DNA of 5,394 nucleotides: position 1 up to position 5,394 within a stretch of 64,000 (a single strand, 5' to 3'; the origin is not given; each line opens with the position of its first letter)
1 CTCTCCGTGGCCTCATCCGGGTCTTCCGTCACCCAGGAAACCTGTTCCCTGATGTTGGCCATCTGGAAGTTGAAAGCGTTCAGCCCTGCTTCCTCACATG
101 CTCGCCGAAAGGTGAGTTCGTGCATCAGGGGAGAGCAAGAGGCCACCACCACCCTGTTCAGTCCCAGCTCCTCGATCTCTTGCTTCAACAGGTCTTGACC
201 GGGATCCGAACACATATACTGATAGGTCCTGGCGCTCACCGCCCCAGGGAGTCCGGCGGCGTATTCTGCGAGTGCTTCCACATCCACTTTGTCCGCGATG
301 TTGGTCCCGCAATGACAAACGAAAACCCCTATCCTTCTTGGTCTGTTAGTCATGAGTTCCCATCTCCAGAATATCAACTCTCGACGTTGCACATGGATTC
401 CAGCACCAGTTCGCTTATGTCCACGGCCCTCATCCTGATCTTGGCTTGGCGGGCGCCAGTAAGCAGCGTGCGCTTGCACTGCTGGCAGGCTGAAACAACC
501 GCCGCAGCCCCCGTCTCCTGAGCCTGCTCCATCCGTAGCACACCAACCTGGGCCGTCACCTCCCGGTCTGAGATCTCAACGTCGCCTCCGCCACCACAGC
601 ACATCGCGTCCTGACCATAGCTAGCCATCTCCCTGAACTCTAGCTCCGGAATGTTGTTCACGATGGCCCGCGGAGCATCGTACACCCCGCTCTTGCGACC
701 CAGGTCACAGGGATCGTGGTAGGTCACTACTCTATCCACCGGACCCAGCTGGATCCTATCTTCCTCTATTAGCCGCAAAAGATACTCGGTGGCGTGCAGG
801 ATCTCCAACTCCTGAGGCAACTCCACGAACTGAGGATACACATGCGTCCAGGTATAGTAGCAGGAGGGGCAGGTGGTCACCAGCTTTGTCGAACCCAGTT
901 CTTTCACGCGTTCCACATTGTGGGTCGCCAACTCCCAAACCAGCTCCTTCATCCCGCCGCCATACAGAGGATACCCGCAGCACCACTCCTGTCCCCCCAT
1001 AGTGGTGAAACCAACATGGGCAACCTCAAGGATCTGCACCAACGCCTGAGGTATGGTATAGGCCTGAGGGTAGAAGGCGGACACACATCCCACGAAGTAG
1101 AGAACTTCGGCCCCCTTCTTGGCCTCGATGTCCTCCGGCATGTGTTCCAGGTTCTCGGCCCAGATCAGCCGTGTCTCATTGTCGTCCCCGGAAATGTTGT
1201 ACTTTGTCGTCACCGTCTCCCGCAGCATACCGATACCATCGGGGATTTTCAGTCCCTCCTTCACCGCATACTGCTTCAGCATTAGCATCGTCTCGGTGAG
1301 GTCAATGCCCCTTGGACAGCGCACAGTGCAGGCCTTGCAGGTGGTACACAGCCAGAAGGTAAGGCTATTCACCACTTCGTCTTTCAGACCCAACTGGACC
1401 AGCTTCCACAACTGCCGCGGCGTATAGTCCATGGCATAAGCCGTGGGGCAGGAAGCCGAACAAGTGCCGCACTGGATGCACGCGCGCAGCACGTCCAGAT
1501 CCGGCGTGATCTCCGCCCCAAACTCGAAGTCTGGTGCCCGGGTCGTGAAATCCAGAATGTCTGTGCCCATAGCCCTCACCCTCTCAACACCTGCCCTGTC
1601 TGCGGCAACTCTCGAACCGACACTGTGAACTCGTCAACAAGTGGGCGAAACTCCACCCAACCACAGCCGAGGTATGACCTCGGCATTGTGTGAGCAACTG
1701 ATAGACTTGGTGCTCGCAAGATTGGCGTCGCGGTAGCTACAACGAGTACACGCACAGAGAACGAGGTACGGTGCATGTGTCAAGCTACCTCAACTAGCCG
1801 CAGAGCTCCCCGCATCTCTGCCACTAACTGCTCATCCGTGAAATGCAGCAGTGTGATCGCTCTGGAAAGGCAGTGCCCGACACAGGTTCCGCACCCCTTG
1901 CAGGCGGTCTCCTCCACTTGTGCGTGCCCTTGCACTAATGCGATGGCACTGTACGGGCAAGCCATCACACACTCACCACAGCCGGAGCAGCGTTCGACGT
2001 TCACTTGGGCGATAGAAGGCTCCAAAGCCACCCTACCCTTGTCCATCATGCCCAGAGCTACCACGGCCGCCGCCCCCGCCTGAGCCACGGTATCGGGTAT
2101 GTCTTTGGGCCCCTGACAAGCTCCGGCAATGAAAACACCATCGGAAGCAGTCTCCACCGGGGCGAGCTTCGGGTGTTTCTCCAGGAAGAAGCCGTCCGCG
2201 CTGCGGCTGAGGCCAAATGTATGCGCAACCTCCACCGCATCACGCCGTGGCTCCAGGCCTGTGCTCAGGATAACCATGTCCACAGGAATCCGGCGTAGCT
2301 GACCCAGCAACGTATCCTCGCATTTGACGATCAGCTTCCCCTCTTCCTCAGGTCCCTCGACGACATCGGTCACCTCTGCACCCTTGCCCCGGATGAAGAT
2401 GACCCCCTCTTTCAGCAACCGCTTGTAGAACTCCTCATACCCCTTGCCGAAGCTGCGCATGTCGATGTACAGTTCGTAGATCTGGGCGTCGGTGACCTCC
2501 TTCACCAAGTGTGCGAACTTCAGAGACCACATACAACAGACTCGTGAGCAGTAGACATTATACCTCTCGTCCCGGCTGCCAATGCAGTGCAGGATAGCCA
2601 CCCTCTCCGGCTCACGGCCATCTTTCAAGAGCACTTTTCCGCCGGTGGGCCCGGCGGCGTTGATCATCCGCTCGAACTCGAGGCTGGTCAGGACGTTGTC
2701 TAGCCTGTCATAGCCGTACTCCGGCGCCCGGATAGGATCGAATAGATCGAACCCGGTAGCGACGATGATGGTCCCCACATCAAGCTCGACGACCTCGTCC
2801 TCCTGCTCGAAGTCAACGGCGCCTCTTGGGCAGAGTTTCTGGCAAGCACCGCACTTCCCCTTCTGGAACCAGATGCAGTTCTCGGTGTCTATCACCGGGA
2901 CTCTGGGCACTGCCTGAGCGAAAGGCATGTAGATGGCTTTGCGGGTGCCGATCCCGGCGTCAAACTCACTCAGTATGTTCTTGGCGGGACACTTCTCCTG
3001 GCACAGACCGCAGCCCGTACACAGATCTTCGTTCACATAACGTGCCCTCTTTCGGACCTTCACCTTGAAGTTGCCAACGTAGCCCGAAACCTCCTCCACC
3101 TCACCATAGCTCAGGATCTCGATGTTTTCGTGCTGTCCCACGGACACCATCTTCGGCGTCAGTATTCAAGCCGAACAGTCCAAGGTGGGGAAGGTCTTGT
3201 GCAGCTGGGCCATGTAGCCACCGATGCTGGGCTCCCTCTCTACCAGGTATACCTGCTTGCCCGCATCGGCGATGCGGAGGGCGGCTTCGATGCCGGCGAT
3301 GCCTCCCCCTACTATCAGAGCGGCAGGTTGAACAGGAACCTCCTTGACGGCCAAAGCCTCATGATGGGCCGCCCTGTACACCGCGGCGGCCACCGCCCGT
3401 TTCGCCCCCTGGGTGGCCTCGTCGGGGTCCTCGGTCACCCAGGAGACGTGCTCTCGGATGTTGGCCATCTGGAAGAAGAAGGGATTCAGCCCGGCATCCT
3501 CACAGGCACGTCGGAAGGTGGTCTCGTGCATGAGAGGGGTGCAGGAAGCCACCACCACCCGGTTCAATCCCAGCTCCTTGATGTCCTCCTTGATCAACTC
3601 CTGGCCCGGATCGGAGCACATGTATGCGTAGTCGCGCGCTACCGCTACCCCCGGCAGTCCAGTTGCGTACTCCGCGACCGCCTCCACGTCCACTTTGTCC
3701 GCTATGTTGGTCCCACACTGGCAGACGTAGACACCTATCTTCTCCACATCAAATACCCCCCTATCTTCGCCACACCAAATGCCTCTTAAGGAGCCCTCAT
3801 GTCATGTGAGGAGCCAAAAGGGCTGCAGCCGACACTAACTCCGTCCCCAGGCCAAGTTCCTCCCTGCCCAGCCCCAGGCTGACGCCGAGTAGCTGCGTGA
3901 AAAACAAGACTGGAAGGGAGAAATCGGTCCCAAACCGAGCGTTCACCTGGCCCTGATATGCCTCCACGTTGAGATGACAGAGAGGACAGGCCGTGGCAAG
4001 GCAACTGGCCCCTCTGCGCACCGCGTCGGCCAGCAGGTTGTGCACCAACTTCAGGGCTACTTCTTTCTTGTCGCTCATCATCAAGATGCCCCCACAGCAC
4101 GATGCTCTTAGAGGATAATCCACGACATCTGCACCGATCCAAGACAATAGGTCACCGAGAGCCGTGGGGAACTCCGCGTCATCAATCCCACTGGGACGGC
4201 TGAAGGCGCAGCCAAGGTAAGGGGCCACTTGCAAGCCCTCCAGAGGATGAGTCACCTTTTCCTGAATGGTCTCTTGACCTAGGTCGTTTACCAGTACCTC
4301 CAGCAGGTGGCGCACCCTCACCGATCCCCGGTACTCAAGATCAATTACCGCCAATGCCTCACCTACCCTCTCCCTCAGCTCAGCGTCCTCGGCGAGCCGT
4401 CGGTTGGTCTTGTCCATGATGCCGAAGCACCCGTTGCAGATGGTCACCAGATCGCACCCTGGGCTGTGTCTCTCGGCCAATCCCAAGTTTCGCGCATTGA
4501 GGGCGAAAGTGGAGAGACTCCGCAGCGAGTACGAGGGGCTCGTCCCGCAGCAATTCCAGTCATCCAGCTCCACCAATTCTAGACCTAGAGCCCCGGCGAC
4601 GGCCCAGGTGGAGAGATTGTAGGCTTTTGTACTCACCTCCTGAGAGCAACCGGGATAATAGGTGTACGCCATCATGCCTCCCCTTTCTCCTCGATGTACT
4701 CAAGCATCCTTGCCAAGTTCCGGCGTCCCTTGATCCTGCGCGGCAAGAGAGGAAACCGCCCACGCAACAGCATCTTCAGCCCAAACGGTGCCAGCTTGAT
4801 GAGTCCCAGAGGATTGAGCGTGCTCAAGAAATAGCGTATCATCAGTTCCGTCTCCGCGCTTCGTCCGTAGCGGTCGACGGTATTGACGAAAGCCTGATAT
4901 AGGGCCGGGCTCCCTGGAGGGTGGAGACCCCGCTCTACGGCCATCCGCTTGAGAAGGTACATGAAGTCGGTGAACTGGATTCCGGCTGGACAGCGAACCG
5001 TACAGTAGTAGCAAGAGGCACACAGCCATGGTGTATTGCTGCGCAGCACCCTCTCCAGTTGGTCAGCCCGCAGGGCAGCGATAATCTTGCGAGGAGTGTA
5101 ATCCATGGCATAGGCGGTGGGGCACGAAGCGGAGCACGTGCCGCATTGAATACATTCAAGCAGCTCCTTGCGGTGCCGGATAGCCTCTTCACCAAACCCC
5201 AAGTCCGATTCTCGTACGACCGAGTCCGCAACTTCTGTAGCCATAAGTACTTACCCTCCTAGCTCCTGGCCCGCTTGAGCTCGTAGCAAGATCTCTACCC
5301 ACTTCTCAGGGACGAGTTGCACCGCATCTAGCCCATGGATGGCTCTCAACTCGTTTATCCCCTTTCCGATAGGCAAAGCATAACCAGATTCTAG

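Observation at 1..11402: Composite Hdr locus joining sHdr-LbpA hallmarks to a bifurcating-type Sec-HdrA, DsrMK/HdrED-like modules and a second hdrA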

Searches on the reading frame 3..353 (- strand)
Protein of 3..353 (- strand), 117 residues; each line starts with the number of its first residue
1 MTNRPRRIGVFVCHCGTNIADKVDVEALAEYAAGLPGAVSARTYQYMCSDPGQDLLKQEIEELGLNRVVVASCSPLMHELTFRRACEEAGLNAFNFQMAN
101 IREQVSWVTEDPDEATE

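Call 9: search_protein_families(library=pfam, proteins=[window:3-353:-], max_evalue=0.01)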
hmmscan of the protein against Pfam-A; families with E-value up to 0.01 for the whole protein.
window:3-353:- (117 aa): 0 families

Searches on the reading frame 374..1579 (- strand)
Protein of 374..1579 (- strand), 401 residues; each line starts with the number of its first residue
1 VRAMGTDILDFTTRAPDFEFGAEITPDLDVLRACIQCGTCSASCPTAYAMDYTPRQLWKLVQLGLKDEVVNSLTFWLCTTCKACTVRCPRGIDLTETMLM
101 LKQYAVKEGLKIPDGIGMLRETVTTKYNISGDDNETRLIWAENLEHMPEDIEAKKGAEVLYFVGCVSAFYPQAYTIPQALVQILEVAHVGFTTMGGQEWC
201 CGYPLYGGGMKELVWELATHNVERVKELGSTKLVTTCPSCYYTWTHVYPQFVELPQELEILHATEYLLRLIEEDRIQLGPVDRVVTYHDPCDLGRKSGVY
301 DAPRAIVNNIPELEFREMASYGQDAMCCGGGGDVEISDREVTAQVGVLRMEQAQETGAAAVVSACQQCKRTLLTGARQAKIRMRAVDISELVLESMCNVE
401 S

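Call 7: search_protein_families(library=pfam, proteins=[window:374-1579:-], max_evalue=0.01)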
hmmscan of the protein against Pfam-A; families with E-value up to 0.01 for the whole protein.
window:374-1579:- (401 aa): 8 families
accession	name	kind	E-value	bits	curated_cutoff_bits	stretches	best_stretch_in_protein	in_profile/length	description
PF02754.22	CCG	-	3.2e-34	117.3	20.6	2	285-372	1-84/85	Cysteine-rich domain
PF13183.11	Fer4_8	-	1.3e-12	48.5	27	1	31-92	2-68/68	4Fe-4S dicluster domain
PF13534.11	Fer4_17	-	1.9e-10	41.6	22.2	1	33-93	1-61/61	4Fe-4S dicluster domain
PF13187.11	Fer4_9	-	8.4e-10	39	27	1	33-91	1-50/52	4Fe-4S dicluster domain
PF12838.12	Fer4_7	-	6.5e-07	30.2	27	1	34-92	2-52/52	4Fe-4S dicluster domain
PF13237.11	Fer4_10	-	0.0005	20.4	25.5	1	31-89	6-53/53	4Fe-4S dicluster domain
PF13484.11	Fer4_16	-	0.0034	18.6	30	0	34-48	2-16/66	4Fe-4S double cluster binding domain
PF12797.12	Fer4_2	-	0.007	16.7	24.5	1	31-46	7-22/22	4Fe-4S binding domain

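Call 10: search_protein_families(library=ncbifam, proteins=[window:374-1579:-], max_evalue=0.001)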
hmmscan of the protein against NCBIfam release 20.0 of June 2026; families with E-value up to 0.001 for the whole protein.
window:374-1579:- (401 aa): 23 families
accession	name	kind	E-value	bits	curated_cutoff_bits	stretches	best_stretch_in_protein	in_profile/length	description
NF004898.0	PRK06259.1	equivalog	1.2e-51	175.9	385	1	27-391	129-483/488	fumarate reductase (CoM/CoB) subunit TfrB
NF008369.0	PRK11168.1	equivalog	5.3e-34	117.8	278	2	151-373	161-381/401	anaerobic glycerol-3-phosphate dehydrogenase subunit C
NF045670.1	quin_L_LdhH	equivalog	6.8e-34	117.2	800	1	147-392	458-705/706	L-lactate dehydrogenase (quinone) large subunit LdhH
TIGR03379.1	glycerol3P_GlpC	equivalog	6.6e-27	94.3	279.9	2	157-372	162-377/397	anaerobic glycerol-3-phosphate dehydrogenase subunit GlpC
TIGR03290.1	CoB_CoM_SS_C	equivalog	2.6e-24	85.8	160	1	32-110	2-80/144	CoB--CoM heterodisulfide reductase subunit C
NF045724.1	ferredox_TmcB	equivalog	2.9e-24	85.4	735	1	32-396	41-428/430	electron transfer complex ferredoxin TmcB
NF045796.1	DsrK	equivalog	1.1e-23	83.6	400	1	65-372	105-416/453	sulfate reduction electron transfer complex DsrMKJOP subunit DsrK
NF045663.1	diclust_near_Sec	equivalog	9.8e-22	76.8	530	1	34-375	306-621/759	pyridine nucleotide-disulfide oxidoreductase/dicluster-binding protein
NF045711.1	sulf_resp_HmcF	equivalog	7.7e-21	74.4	750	1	31-389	59-442/457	sulfate respiration complex iron-sulfur protein HmcF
NF041779.1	hetero_SS_HdrC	equivalog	4.5e-19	68.7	350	1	31-113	30-111/198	ferredoxin:CoB-CoM heterodisulfide reductase subunit HdrC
NF038018.1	qmoC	equivalog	2.2e-18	66.9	300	1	16-108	1-94/360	quinone-interacting membrane-bound oxidoreductase complex subunit QmoC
NF041890.1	hdrC_Methbact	equivalog_domain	1.9e-15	56.9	270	1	25-111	23-107/192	ferredoxin:CoB-CoM heterodisulfide reductase subunit HdrC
NF008434.0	PRK11274.1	equivalog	8.6e-12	44.7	333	1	29-378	20-394/409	glycolate oxidase subunit GlcF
TIGR03288.1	CoB_CoM_SS_B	equivalog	2.3e-08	33.7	345.15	1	310-375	175-240/290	CoB--CoM heterodisulfide reductase subunit B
NF005746.0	PRK07570.1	subfamily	1.2e-07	31.3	243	1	33-105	158-241/250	succinate dehydrogenase/fumarate reductase iron-sulfur subunit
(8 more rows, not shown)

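Call 39: find_encoding_contigs(protein=window:374-1579:-, flank=10000, max_places=4)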
Protein window:374-1579:- (401 aa): no gene with exactly this product is on record in the collection.

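Call 40: find_encoding_contigs(protein=window:374-1570:-, flank=10000, max_places=4)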
Protein window:374-1570:- (398 aa): no gene with exactly this product is on record in the collection.

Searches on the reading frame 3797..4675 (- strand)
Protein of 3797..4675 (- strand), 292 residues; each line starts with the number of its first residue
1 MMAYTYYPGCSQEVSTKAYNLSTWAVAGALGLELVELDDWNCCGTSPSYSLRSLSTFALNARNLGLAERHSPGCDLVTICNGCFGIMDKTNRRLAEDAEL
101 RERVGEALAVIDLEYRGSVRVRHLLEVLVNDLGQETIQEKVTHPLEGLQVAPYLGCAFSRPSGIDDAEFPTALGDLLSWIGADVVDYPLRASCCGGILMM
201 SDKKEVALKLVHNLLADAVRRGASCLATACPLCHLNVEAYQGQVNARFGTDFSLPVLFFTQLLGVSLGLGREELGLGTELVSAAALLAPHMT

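Call 7: search_protein_families(library=pfam, proteins=[window:3797-4675:-], max_evalue=0.01)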
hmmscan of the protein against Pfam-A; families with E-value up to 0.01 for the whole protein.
window:3797-4675:- (292 aa): 1 family
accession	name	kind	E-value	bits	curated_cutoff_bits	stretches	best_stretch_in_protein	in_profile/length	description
PF02754.22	CCG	-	6.5e-24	84.3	20.6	2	151-237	2-84/85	Cysteine-rich domain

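Call 10: search_protein_families(library=ncbifam, proteins=[window:3797-4675:-], max_evalue=0.001)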
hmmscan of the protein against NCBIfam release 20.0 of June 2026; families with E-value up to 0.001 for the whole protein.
window:3797-4675:- (292 aa): 5 families
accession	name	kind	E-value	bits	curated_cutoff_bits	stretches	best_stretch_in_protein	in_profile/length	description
TIGR03288.1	CoB_CoM_SS_B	equivalog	2.9e-60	204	345.15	1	4-287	2-287/290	CoB--CoM heterodisulfide reductase subunit B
NF042965.1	MFR_anch_SdhE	equivalog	4.1e-47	161.1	500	1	4-285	3-280/282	8-methylmenaquinol:fumarate reductase membrane anchor subunit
NF041780.1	hetero_SS_HdrB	equivalog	5.4e-21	75.2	450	1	22-273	24-287/304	ferredoxin:CoB-CoM heterodisulfide reductase subunit HdrB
NF045670.1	quin_L_LdhH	equivalog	1.1e-07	30.6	800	1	5-238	470-686/706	L-lactate dehydrogenase (quinone) large subunit LdhH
NF004898.0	PRK06259.1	equivalog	4.7e-05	22.2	385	0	5-239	265-465/488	fumarate reductase (CoM/CoB) subunit TfrB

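Call 28: search_solved_structures(query=window:3797-4675:-, show_alignments=1)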
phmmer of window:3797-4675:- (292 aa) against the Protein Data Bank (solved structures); distinct sequences matched with E-value up to 0.001: 5.
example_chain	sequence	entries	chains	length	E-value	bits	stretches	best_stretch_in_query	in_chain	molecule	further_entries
8rvu_b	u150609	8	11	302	4.1e-50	174.1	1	4-278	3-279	H(2):CoB-CoM heterodisulfide,ferredoxin reductase subunit B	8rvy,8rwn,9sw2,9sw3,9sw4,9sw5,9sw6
8rvv_B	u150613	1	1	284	4.2e-50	174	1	4-276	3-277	H(2):CoB-CoM heterodisulfide,ferredoxin reductase subunit B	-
5odc_B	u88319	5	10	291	8.1e-48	166.5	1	2-287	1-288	Heterodisulfide reductase, subunit B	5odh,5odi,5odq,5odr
9sfi_C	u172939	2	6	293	4.1e-45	157.7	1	2-287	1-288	H(2)/formate:CoB-CoM heterodisulfide,ferredoxin reductase subunit B2 | Heterodisulfide reductase subunit B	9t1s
7bkb_B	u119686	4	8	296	1.2e-38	136.5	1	3-283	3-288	CoB--CoM heterodisulfide reductase subunit B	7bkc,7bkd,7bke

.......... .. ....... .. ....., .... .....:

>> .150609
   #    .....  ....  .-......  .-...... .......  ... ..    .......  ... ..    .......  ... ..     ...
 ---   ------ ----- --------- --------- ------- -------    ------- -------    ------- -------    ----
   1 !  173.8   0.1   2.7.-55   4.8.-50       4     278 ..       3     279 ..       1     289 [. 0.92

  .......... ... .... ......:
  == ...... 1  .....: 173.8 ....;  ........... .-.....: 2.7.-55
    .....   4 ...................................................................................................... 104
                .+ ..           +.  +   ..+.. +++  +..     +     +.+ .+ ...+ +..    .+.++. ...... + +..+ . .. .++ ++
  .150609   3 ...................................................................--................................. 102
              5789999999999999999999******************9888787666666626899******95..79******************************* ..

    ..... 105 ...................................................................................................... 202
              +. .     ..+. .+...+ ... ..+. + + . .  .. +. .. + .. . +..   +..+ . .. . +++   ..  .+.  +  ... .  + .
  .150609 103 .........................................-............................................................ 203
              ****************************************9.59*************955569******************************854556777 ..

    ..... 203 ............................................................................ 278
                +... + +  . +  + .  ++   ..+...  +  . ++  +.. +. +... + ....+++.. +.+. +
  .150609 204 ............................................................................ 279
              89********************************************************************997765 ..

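Call 54: search_dna_similar(query=window:3797-4675:-, collection=plasmids, mode=protein, max_rows=30, max_evalue=1e-8)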
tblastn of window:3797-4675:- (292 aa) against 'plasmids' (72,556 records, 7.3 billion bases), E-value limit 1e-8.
Records with a match: 2; places in all: 2; records where one place covers at least 80% of the query: 2.
Best place of each record, by identity: <60% 2.
By first word of the organism name: Picosynechococcus 1; Ilyobacter 1.
By predicted mobility (MOB-suite, as given by PLSDB): mobilizable 1; non-mobilizable 1.
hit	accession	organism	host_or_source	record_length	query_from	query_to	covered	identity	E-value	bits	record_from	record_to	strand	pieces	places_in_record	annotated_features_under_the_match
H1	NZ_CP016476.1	Picosynechococcus sp. PCC 7003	cell culture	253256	2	261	89%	36.4%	1e-39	154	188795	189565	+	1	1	CoB--CoM heterodisulfide reductase iron-sulfur subunit B family ...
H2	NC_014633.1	Ilyobacter polytropus DSM 2926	marine mud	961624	2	257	88%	34.1%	4e-37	147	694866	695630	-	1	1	CoB--CoM heterodisulfide reductase iron-sulfur subunit B family ...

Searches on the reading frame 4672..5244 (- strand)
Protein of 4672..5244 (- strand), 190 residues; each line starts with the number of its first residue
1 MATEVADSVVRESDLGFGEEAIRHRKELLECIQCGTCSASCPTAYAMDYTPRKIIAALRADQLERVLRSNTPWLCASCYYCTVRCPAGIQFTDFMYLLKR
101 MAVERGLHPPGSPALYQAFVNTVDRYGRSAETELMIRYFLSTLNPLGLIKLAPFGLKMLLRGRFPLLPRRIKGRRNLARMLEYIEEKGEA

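Call 7: search_protein_families(library=pfam, proteins=[window:4672-5244:-], max_evalue=0.01)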
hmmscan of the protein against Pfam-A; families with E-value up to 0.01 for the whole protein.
window:4672-5244:- (190 aa): 11 families
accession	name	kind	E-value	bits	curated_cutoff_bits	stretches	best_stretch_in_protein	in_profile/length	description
PF13183.11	Fer4_8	-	1.2e-11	45.4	27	1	27-89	1-68/68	4Fe-4S dicluster domain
PF13534.11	Fer4_17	-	9.8e-10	39.3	22.2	1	30-89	1-60/61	4Fe-4S dicluster domain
PF13187.11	Fer4_9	-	2e-08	34.6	27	1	30-88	1-50/52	4Fe-4S dicluster domain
PF12838.12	Fer4_7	-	1.3e-06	29.2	27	1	31-89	2-52/52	4Fe-4S dicluster domain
PF13237.11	Fer4_10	-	3.1e-06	27.4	25.5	1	28-86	6-53/53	4Fe-4S dicluster domain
PF12797.12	Fer4_2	-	0.00039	20.6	24.5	1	30-43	9-22/22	4Fe-4S binding domain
PF17179.9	Fer4_22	-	0.00078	20.7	27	1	30-53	1-24/95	4Fe-4S dicluster domain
PF13746.11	Fer4_18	-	0.00098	19.7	27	0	19-44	49-74/114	4Fe-4S dicluster domain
PF00037.32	Fer4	-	0.002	18.3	21.1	1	30-43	7-20/24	4Fe-4S binding domain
PF13370.11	Fer4_13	-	0.0034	18.5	24.5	1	30-50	5-25/58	4Fe-4S single cluster domain of Ferredoxin I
PF12837.12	Fer4_6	-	0.0077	16.6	25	0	31-43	9-21/24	4Fe-4S binding domain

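Call 10: search_protein_families(library=ncbifam, proteins=[window:4672-5244:-], max_evalue=0.001)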
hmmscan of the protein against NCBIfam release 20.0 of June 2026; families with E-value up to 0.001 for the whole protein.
window:4672-5244:- (190 aa): 24 families
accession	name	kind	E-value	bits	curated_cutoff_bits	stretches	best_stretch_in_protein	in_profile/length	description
TIGR03290.1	CoB_CoM_SS_C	equivalog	1.1e-20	74.1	160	1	30-109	3-82/144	CoB--CoM heterodisulfide reductase subunit C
NF041890.1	hdrC_Methbact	equivalog_domain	2.6e-18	66.3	270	1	24-108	24-107/192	ferredoxin:CoB-CoM heterodisulfide reductase subunit HdrC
NF041779.1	hetero_SS_HdrC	equivalog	3.8e-18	65.7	350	1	29-107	31-108/198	ferredoxin:CoB-CoM heterodisulfide reductase subunit HdrC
NF038018.1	qmoC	equivalog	4e-14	52.9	300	1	14-106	2-95/360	quinone-interacting membrane-bound oxidoreductase complex subunit QmoC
NF009227.0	PRK12577.1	equivalog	1.2e-11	43.9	349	1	30-188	153-326/330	succinate dehydrogenase/fumarate reductase iron-sulfur subunit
NF042952.1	MFR_FeS_SdhB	equivalog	2.4e-10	40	600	1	27-138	144-268/320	8-methylmenaquinol:fumarate reductase iron-sulfur subunit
NF004616.0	PRK05950.1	subfamily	5.2e-08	32.3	228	1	23-105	141-236/238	succinate dehydrogenase iron-sulfur subunit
TIGR01945.1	rnfC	subfamily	1.5e-07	30.3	245.95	1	26-97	360-426/435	RnfABCDGE type electron transport complex subunit C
NF004898.0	PRK06259.1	equivalog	2e-07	30.1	385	1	19-129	124-239/488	fumarate reductase (CoM/CoB) subunit TfrB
NF008369.0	PRK11168.1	equivalog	1.7e-06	27.2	278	1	24-99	6-84/401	anaerobic glycerol-3-phosphate dehydrogenase subunit C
TIGR00384.1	dhsB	subfamily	3.8e-06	26.5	88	1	20-92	131-215/222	succinate dehydrogenase and fumarate reductase iron-sulfur protein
NF005746.0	PRK07570.1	subfamily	3.8e-06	26.4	243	1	29-97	157-236/250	succinate dehydrogenase/fumarate reductase iron-sulfur subunit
NF004914.0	PRK06273.1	equivalog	1.5e-05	24.8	163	1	30-87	52-107/167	ferredoxin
TIGR00273.1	TIGR00273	equivalog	5.4e-05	22.2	444.8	1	26-109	290-379/432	LutB/LldF family L-lactate oxidation iron-sulfur protein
NF008434.0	PRK11274.1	equivalog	5.6e-05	22.2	333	1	27-110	21-109/409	glycolate oxidase subunit GlcF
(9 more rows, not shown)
